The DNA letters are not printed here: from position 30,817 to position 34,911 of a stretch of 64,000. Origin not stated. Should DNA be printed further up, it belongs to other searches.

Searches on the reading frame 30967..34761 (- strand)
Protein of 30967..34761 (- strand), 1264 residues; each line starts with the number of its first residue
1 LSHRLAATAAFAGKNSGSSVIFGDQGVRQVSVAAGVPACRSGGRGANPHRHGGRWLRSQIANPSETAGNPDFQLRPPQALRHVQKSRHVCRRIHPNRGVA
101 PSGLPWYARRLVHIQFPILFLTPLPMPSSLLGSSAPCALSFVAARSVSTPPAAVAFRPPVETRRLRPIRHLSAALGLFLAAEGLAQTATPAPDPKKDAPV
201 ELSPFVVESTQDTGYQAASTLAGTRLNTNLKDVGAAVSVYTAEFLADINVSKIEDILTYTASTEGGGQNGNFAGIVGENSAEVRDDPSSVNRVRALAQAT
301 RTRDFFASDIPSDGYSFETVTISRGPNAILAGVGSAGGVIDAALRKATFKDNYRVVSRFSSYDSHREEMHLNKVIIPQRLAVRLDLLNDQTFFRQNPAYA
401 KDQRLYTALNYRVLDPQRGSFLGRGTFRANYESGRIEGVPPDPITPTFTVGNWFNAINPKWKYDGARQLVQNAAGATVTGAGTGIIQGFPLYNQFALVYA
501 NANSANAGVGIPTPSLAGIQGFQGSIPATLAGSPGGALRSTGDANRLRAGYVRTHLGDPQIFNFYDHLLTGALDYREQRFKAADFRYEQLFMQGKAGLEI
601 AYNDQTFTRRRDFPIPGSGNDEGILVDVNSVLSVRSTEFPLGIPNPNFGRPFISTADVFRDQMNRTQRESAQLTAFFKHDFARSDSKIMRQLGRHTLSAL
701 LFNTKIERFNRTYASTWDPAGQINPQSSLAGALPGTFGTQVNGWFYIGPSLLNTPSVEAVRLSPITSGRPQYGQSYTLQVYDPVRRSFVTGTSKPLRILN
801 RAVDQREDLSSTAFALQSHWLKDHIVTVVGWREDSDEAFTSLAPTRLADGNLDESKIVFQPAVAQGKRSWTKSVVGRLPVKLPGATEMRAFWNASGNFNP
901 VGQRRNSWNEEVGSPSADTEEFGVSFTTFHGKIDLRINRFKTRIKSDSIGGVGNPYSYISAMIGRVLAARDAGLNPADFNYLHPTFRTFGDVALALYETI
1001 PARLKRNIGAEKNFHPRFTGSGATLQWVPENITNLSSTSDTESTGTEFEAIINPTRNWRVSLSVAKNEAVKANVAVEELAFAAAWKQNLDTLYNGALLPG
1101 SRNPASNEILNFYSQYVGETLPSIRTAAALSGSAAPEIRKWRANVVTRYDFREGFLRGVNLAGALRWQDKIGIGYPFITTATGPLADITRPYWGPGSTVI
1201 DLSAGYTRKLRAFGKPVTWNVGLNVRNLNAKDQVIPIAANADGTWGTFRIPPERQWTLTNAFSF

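Call 82: search_protein_families(library=pfam, proteins=[window:30967-34761:-], max_evalue=0.00001)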
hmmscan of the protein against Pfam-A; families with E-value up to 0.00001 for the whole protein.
window:30967-34761:- (1264 aa): 1 family
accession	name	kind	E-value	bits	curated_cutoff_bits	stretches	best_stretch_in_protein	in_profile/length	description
PF07715.20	Plug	-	8.4e-06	26.7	23.9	0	230-339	2-107/107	TonB-dependent Receptor Plug Domain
